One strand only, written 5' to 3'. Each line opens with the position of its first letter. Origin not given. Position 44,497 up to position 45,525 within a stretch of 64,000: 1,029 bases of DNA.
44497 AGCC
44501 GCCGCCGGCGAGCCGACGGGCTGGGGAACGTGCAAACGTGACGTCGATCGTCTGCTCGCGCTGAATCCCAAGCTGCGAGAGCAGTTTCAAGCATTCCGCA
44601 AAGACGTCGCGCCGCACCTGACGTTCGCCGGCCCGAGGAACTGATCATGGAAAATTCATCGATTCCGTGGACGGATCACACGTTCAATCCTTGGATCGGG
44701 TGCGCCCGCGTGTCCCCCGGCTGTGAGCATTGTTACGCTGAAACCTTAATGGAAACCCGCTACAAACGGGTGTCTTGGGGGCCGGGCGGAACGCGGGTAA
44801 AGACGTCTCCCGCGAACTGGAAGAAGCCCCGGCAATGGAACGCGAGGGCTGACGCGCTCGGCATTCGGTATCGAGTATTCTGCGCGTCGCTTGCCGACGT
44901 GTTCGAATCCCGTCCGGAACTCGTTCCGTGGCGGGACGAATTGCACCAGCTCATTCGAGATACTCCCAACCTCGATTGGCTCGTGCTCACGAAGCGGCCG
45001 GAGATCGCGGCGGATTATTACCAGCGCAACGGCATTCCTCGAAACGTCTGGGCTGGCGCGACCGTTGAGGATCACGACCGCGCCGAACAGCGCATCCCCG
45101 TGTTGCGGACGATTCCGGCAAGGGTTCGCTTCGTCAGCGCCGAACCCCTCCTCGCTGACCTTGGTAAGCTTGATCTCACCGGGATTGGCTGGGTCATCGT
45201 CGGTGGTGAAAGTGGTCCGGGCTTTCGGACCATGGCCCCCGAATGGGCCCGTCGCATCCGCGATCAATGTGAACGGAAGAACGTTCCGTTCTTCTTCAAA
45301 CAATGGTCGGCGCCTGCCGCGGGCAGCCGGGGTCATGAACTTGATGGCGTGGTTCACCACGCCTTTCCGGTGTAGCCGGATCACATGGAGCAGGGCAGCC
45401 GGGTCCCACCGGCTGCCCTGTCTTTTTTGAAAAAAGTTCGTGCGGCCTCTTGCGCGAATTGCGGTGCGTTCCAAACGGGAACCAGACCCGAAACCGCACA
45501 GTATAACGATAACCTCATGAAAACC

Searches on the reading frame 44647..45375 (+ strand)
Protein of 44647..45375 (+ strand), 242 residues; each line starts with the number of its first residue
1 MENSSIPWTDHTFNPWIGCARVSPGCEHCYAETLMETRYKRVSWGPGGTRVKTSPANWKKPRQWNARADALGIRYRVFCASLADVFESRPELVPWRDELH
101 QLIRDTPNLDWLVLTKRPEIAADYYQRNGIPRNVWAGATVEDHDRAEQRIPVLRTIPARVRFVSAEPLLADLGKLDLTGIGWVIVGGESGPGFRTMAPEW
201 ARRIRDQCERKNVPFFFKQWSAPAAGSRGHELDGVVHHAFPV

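Call 7: search_protein_families(library=pfam, proteins=[window:44647-45375:+], max_evalue=0.01)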
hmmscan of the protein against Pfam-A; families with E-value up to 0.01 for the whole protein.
window:44647-45375:+ (242 aa): 1 family
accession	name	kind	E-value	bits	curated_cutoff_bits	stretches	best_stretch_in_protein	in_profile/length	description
PF07505.17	DUF5131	-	1.3e-81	274.1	28.9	1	3-241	1-243/243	Protein of unknown function (DUF5131)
